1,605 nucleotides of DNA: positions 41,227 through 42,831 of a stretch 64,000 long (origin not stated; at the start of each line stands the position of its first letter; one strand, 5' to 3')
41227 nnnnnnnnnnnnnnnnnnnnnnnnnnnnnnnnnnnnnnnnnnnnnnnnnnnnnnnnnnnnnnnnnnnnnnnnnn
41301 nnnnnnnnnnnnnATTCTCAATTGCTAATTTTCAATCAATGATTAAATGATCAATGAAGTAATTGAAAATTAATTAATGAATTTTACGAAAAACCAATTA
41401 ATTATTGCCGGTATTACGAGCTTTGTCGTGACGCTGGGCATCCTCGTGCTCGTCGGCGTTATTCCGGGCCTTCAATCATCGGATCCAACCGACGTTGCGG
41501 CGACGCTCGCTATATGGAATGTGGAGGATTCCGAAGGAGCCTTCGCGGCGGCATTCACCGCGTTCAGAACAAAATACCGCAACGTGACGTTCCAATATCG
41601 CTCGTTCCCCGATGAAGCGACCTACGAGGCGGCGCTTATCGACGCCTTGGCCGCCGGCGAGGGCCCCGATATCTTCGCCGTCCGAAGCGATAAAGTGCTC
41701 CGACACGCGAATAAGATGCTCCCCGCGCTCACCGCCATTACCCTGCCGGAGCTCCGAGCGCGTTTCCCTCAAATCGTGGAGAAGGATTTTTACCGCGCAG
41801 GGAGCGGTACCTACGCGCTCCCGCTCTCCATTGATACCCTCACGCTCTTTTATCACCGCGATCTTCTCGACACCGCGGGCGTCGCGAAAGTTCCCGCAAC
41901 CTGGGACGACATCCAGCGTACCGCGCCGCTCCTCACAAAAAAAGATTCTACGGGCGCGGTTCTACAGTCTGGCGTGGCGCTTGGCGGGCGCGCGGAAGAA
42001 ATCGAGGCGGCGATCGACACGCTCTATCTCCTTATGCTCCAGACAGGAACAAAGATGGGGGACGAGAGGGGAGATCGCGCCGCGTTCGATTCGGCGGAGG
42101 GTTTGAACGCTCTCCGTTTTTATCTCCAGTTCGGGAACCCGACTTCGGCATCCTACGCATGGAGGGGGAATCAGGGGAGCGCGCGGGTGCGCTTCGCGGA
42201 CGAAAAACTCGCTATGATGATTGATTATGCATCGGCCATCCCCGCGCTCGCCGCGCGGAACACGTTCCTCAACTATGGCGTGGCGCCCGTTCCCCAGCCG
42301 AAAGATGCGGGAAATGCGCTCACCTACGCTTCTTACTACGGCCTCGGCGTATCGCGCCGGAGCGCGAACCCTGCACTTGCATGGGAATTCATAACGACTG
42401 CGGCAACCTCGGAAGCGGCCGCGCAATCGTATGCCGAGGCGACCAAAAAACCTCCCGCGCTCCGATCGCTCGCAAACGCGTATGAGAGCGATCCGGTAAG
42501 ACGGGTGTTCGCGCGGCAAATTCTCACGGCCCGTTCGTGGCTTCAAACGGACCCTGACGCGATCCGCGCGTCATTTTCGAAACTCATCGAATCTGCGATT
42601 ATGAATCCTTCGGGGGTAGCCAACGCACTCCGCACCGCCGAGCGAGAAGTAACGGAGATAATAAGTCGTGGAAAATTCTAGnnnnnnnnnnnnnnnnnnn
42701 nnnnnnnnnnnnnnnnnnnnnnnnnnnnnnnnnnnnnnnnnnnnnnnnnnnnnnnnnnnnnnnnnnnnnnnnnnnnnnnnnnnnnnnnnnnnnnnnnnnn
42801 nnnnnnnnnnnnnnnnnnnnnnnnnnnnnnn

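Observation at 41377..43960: Orphan family-1 solute-binding protein followed by three tandem TrbC/VirB2-like pilin paralogs in one terminated unit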

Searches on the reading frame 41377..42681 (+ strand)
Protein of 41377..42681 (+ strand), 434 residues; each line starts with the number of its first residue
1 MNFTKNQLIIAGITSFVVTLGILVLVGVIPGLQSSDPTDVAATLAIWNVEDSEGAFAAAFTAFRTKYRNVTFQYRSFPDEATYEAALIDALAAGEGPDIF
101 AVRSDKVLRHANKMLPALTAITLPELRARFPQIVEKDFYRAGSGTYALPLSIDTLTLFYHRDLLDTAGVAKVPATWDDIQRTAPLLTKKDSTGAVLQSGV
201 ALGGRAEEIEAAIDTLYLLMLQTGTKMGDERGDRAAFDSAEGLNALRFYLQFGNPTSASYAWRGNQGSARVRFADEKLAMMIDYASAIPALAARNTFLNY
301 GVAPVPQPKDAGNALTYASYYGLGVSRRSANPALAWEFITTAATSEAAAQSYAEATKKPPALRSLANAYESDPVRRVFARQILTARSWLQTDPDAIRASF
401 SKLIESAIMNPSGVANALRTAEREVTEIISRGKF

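Call 3: search_protein_families(library=pfam, proteins=[window:41377-42681:+], max_evalue=1)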
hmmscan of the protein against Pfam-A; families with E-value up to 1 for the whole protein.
window:41377-42681:+ (434 aa): 1 family
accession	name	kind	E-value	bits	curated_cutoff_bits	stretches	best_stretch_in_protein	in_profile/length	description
PF01547.30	SBP_bac_1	-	1.8e-26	94.3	26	1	55-348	9-306/307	Bacterial extracellular solute-binding protein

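Call 4: search_protein_families(library=ncbifam, proteins=[window:41377-42681:+], max_evalue=1)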
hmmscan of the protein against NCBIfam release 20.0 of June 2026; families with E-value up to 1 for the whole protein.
window:41377-42681:+ (434 aa): 3 families
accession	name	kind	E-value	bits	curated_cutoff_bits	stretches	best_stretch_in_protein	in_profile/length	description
NF007011.0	PRK09474.1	equivalog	4e-08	32.5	291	2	87-190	73-169/396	maltose/maltodextrin ABC transporter substrate-binding protein MalE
NF053763.1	ABCarbgalBndGanS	equivalog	5.7e-08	31.9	700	2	38-181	35-174/420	galactooligosaccharide ABC transporter substrate-binding protein GanS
TIGR03850.1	bind_CPR_0540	equivalog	0.0001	21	299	1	144-180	150-185/437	carbohydrate ABC transporter substrate-binding protein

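Call 13: find_encoding_contigs(protein=window:41377-42681:+, flank=10000, max_places=6)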
Protein window:41377-42681:+ (434 aa): 2 contigs read that carry it; 1 place shown.
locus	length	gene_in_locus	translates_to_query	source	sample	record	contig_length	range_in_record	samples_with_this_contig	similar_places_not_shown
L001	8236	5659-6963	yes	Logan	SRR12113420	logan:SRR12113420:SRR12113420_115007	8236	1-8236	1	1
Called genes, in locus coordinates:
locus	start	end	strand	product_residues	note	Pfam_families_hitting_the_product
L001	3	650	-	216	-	?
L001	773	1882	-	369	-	PF23459:S1_RRP5 (faint), PF00575:S1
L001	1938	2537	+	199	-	PF13483:Lactamase_B_3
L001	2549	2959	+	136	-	-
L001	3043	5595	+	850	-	PF00521:DNA_topoisoIV, PF03989:DNA_gyraseA_C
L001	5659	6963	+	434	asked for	PF01547:SBP_bac_1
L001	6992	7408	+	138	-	-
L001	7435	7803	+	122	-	PF04956:TrbC (weak), PF18895:T4SS_pilin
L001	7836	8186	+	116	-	PF04956:TrbC (weak), PF18895:T4SS_pilin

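Call 14: find_homologous_proteins(query=window:41377-42681:+)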
Query window:41377-42681:+ (434 aa): 333 proteins with E <= 0.001 among 8000 candidates; the best 120 are listed.
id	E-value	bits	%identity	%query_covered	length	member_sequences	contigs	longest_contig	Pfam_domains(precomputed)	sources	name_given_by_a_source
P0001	5.6e-279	943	100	100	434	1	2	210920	PF01547.31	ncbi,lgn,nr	ncbi:MAG: extracellular solute-binding protein [Candidatus Brennerbacteria bacterium]|nr:extracellul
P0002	6.5e-202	689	72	99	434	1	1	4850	PF01547.31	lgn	-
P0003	6.1e-197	673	71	99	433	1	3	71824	PF01547.31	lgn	-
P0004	2.4e-195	667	71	100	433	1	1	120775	PF01547.31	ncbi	ncbi:MAG: extracellular solute-binding protein [Candidatus Brennerbacteria bacterium]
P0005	4.9e-188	643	68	99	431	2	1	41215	PF01547.31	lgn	-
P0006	8.8e-185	633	68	99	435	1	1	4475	PF13416.12,PF01547.31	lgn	-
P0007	4.0e-182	624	67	99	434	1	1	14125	PF13416.12,PF01547.31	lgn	-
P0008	1.6e-181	622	67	99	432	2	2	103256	PF01547.31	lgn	-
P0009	2.0e-181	621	68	100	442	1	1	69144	PF01547.31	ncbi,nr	ncbi:MAG: extracellular solute-binding protein [Candidatus Jorgensenbacteria bacterium]|nr:extracell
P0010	4.8e-178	610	66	100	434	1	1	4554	PF13416.12,PF01547.31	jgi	jgi:multiple sugar transport system substrate-binding protein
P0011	1.6e-177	609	66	99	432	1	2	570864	PF01547.31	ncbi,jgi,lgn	-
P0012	5.9e-177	607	65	100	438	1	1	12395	PF13416.12,PF01547.31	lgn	-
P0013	2.4e-174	598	67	99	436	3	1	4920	PF01547.31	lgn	-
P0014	6.4e-118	412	47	99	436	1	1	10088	PF13416.12,PF01547.31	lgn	-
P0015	1.1e-117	412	47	99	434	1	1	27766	PF13416.12,PF01547.31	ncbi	ncbi:MAG: extracellular solute-binding protein [Candidatus Jorgensenbacteria bacterium]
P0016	9.7e-111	389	46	99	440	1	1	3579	PF13416.12,PF01547.31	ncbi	-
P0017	1.8e-110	388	47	100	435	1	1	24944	PF01547.31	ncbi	ncbi:MAG: extracellular solute-binding protein [Candidatus Jorgensenbacteria bacterium]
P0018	2.0e-110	388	45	99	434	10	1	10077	PF13416.12,PF01547.31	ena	-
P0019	1.2e-109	385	46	99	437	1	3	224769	PF13416.12,PF01547.31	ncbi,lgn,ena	ncbi:MAG: extracellular solute-binding protein [Patescibacteria group bacterium]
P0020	1.6e-108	381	40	100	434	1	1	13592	PF01547.31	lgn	-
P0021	1.9e-108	381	44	99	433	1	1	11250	PF13416.12,PF01547.31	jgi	-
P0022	3.5e-108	380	46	99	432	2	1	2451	PF01547.31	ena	-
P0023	6.1e-108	380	47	99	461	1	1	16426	PF13416.12,PF01547.31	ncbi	-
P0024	7.6e-108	379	46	100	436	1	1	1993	PF13416.12,PF01547.31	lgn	-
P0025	9.6e-108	379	46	100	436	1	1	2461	PF13416.12,PF01547.31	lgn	-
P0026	1.4e-107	378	45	99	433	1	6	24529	PF01547.31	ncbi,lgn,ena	-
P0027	2.0e-107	378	44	100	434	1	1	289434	PF13416.12,PF01547.31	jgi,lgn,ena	-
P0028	9.9e-107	376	45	98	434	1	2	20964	PF01547.31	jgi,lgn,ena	-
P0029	2.6e-106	374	40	100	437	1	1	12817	PF01547.31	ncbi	-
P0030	3.7e-106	374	46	99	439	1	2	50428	PF13416.12,PF01547.31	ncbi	-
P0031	6.8e-106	373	43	99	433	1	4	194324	PF13416.12,PF01547.31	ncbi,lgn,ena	-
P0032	6.9e-105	369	46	100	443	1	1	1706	PF01547.31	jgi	jgi:ABC-type glycerol-3-phosphate transport system substrate-binding protein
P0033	7.3e-105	369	44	99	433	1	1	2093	PF13416.12,PF01547.31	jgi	jgi:multiple sugar transport system substrate-binding protein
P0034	3.5e-104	367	45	100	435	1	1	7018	PF01547.31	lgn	-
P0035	8.8e-104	366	43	100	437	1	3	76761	PF01547.31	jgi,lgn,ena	-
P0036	1.7e-103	365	43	99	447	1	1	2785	PF13416.12,PF01547.31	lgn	-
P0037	6.2e-103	363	44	99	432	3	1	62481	PF01547.31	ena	-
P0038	9.6e-103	362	44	100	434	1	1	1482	PF13416.12,PF01547.31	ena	-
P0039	1.1e-102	362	42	100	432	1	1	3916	PF01547.31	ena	-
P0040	5.9e-102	360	43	99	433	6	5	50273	PF01547.31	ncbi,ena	-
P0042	8.6e-102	359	43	99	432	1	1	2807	PF13416.12,PF01547.31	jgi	jgi:multiple sugar transport system substrate-binding protein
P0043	1.5e-101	358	43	100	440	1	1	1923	PF13416.12,PF01547.31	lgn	-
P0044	5.2e-101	357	44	100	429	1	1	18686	PF13416.12,PF01547.31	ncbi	-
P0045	6.2e-101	356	45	99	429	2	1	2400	PF01547.31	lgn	-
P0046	2.4e-100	354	42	99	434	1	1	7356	PF01547.31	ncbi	-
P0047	2.6e-100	354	42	98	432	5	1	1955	PF01547.31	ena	-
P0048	9.8e-100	352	43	99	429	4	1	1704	PF13416.12,PF01547.31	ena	-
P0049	1.6e-99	352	44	99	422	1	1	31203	PF13416.12,PF01547.31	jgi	jgi:multiple sugar transport system substrate-binding protein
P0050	1.8e-99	352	41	99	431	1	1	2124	PF13416.12,PF01547.31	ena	-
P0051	7.4e-99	350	43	99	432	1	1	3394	PF13416.12,PF01547.31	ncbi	-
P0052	1.3e-98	349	41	94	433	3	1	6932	PF13416.12,PF01547.31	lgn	-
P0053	1.5e-98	349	45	92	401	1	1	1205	PF01547.31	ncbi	ncbi:MAG: extracellular solute-binding protein, partial [Patescibacteria group bacterium]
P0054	1.9e-98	348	43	100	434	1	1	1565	PF01547.31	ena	-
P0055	2.7e-98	348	42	99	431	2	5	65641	PF13416.12,PF01547.31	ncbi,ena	-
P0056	3.7e-98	347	44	99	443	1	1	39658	PF01547.31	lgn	-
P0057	5.6e-98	347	44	100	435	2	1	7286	PF13416.12,PF01547.31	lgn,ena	-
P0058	1.1e-97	346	42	99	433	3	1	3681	PF13416.12,PF01547.31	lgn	-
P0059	1.7e-97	345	43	99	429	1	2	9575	PF01547.31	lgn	-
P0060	1.8e-97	345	44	99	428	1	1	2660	PF13416.12,PF01547.31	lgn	-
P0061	2.5e-97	345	41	99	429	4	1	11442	PF13416.12,PF01547.31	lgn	-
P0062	2.9e-97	344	43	98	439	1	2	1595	PF13416.12,PF01547.31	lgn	-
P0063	6.5e-97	343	41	99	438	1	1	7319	PF01547.31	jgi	jgi:multiple sugar transport system substrate-binding protein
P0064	6.8e-97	343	43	99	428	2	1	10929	PF13416.12,PF01547.31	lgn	-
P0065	7.7e-97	343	43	99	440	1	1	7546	PF01547.31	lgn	-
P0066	9.3e-97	343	43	99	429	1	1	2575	PF13416.12,PF01547.31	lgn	-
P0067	1.3e-96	342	42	99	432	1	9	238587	PF13416.12,PF01547.31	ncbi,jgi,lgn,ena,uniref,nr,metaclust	ncbi:MAG: Extracellular solute-binding protein family 1 [Candidatus Jorgensenbacteria bacterium GW20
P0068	2.2e-96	341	41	99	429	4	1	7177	PF13416.12,PF01547.31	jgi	jgi:ABC-type glycerol-3-phosphate transport system substrate-binding protein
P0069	1.5e-95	339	40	99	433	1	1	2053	PF01547.31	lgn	-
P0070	2.2e-95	338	41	98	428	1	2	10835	PF13416.12,PF01547.31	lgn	-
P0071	2.3e-95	338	41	99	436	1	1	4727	PF13416.12,PF01547.31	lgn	-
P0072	3.7e-95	337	43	97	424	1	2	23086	PF01547.31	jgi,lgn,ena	-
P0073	4.1e-95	337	42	94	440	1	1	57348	PF13416.12,PF01547.31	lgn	-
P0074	8.9e-95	336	41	99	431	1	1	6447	PF01547.31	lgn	-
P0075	9.4e-95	336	40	99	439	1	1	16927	PF01547.31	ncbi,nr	ncbi:MAG: extracellular solute-binding protein [Patescibacteria group bacterium]|nr:extracellular so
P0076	1.7e-94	335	40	99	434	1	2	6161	PF13416.12,PF01547.31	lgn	-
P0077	5.0e-94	334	41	99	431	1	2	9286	PF01547.31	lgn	-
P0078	8.9e-94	333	42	99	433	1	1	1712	PF13416.12,PF01547.31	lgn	-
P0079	1.5e-93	332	40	95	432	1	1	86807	PF13416.12,PF01547.31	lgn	-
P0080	2.5e-93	331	41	99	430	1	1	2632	PF13416.12,PF01547.31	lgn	-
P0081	6.2e-93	330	40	99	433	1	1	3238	PF13416.12,PF01547.31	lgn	-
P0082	6.8e-93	330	42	99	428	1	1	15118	PF13416.12,PF01547.31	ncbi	-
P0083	8.2e-92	326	40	92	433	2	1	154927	PF13416.12,PF01547.31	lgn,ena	-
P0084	8.4e-92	326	41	96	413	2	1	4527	PF13416.12,PF01547.31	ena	-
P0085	1.9e-91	325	40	99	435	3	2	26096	PF13416.12,PF01547.31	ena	-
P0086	1.0e-90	323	40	99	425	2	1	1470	PF13416.12,PF01547.31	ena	-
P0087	3.7e-90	321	42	99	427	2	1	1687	PF13416.12,PF01547.31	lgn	-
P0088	4.6e-90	321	40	99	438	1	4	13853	PF13416.12,PF01547.31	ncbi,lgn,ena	ncbi:MAG: extracellular solute-binding protein [Patescibacteria group bacterium]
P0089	5.7e-90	320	41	99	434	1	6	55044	PF13416.12,PF01547.31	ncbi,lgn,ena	ncbi:MAG: extracellular solute-binding protein [Patescibacteria group bacterium]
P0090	1.5e-89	319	41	96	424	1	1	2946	PF13416.12,PF01547.31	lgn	-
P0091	1.6e-89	319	40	99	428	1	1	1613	PF13416.12,PF01547.31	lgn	-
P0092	1.9e-89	319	39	99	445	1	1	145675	PF01547.31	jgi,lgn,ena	-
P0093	2.2e-89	318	39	99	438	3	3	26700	PF13416.12,PF01547.31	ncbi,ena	-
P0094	3.9e-89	318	41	99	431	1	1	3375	PF01547.31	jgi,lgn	jgi:ABC-type glycerol-3-phosphate transport system substrate-binding protein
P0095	7.1e-89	317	40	100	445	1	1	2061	PF13416.12,PF01547.31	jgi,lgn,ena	-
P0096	3.0e-88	315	41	99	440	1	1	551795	PF13416.12,PF01547.31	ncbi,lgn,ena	-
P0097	8.0e-88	313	40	99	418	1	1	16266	PF13416.12,PF01547.31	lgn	-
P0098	2.9e-87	311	41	91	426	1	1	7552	PF01547.31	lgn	-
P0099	5.5e-87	310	41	93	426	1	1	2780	PF13416.12,PF01547.31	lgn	-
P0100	6.9e-87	310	41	99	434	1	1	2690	PF13416.12,PF01547.31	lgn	-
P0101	1.2e-86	309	39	99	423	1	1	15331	PF13416.12,PF01547.31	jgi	jgi:multiple sugar transport system substrate-binding protein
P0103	2.4e-86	308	40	98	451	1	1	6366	PF13416.12,PF01547.31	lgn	-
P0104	2.4e-86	308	39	99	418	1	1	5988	PF13416.12,PF01547.31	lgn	-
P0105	5.0e-86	307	39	99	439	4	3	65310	PF13416.12,PF01547.31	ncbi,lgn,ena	-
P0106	1.0e-85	306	37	99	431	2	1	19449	PF13416.12,PF01547.31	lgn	-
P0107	2.6e-85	305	35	94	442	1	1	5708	PF13416.12,PF01547.31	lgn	-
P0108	2.9e-85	305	40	99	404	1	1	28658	PF01547.31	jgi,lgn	jgi:ABC-type glycerol-3-phosphate transport system substrate-binding protein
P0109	1.7e-84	302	38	99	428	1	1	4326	PF13416.12,PF01547.31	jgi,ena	-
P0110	3.4e-84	301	39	98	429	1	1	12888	PF13416.12,PF01547.31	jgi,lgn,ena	-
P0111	4.5e-84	301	39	99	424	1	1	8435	PF13416.12,PF01547.31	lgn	-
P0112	8.7e-84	300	38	99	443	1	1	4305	PF13416.12,PF01547.31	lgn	-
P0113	1.0e-83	300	39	91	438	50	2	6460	PF13416.12,PF01547.31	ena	-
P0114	3.8e-83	298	41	100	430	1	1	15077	PF13416.12,PF01547.31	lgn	-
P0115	5.2e-83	297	40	100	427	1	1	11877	PF13416.12,PF01547.31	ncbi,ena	-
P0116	5.2e-83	297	41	99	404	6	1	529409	PF01547.31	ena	-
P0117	5.7e-83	297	38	98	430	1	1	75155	PF01547.31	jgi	jgi:multiple sugar transport system substrate-binding protein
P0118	8.3e-83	297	38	99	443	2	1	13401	PF13416.12,PF01547.31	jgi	jgi:ABC-type glycerol-3-phosphate transport system substrate-binding protein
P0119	4.1e-82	294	43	93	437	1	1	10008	PF13416.12,PF01547.31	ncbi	-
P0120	5.5e-82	294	38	93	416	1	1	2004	PF13416.12,PF01547.31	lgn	-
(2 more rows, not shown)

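Call 17: find_related_loci(query=A1, collection=genome_contigs, flank=10000)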
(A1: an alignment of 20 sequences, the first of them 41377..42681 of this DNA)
Query A1 (434 aa) in genome_contigs; peptide patterns used: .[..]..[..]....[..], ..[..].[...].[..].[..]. (x = any residue, [..] = any of these).
440 stretches matched a pattern; 358 encode a relative of the query (tblastn E <= 1e-3); the best 80 are kept; 80 distinct loci.
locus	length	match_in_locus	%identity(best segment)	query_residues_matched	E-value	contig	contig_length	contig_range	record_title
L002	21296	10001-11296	71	1-434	0e+0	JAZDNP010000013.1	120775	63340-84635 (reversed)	MAG: Candidatus Brennerbacteria bacterium isolate MEGAHIT-group-0.716 k141_8471189, whole genome shotgun sequence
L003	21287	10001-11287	66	1-429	0e+0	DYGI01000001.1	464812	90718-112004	MAG TPA_asm: Candidatus Microgenomatus sp. isolate BE2012_3_53_27 Afr_mines_BE2012_4_length_464812_cov_11_415247, whole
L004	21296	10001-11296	47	1-431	2e-120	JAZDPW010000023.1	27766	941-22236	MAG: Candidatus Jorgensenbacteria bacterium isolate MEGAHIT-group-0.89 k141_12160931, whole genome shotgun sequence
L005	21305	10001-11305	46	1-431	7e-118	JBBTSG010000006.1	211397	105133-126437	MAG: Patescibacteria group bacterium isolate H43-bin076_1 H43_bin076_1_000000000006, whole genome shotgun sequence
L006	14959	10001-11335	42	1-434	2e-110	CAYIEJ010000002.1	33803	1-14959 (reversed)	MAG TPA_asm: uncultured Candidatus Saccharibacteria bacterium isolate ERP119705_co18_661 genome assembly, contig: NODE_1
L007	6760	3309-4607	44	1-431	2e-109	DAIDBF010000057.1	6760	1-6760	MAG TPA_asm: bacterium isolate clean1859 k141_48217, whole genome shotgun sequence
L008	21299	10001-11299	43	1-431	3e-109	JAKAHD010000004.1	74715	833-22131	MAG: bacterium isolate WY2.bin82 NODE_468_length_74715_cov_5.735065, whole genome shotgun sequence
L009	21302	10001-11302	47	1-434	1e-108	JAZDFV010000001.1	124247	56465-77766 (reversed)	MAG: Candidatus Jorgensenbacteria bacterium isolate MEGAHIT-group-0.224 k141_4262346, whole genome shotgun sequence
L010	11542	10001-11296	45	1-431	2e-107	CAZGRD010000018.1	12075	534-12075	MAG TPA_asm: uncultured Candidatus Saccharibacteria bacterium isolate SRP050083_co1_437 genome assembly, contig: NODE_24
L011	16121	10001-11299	45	1-431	2e-106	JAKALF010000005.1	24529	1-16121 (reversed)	MAG: bacterium isolate WY5.bin119 NODE_3080_length_24529_cov_1.468937, whole genome shotgun sequence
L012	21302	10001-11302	45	1-431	1e-106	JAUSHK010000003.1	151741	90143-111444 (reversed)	MAG: Candidatus Jorgensenbacteria bacterium isolate E14_metabat.bin.188 E14_k141_1061431, whole genome shotgun sequence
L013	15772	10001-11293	42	1-431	9e-106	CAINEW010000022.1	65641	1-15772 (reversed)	uncultured bacterium isolate LaPlata_bin-0818 genome assembly, contig: bin-0818:22/29, whole genome shotgun sequence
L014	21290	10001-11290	44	1-431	5e-106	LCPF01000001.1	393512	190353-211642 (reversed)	MAG: Candidatus Jorgensenbacteria bacterium GW2011_GWA1_48_11 UY23_C0001, whole genome shotgun sequence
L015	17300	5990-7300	41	1-434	1e-105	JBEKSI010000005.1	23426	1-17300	MAG: Minisyncoccia bacterium isolate SPRUCE 530 SPRUCE_530_5, whole genome shotgun sequence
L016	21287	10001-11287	43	1-429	5e-104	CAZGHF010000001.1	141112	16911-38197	MAG TPA_asm: uncultured Candidatus Saccharibacteria bacterium isolate SRP179991_co3_11 genome assembly, contig: NODE_11_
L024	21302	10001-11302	40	1-432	2e-100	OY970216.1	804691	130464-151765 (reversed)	MAG: uncultured bacterium isolate MFD03726.bin.1.29 genome assembly, chromosome: 1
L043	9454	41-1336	38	2-429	5e-96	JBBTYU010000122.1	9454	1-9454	MAG: Patescibacteria group bacterium isolate H32-bin107_1 H32_bin107_1_000000000122, whole genome shotgun sequence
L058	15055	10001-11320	38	1-433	3e-90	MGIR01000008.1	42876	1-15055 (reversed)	MAG: Candidatus Wolfebacteria bacterium RIFCSPLOWO2_01_FULL_45_19 rifcsplowo2_01_scaffold_3122, whole genome shotgun seq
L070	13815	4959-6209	40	2-429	6e-88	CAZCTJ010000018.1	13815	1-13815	MAG TPA_asm: uncultured Candidatus Saccharibacteria bacterium isolate SRP050083_co1_447 genome assembly, contig: NODE_19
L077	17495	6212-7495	38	1-429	7e-86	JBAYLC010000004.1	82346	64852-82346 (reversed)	MAG: Candidatus Paceibacterota bacterium isolate SO_2016_GW1_94 scaffold00673_OW334_2016, whole genome shotgun sequence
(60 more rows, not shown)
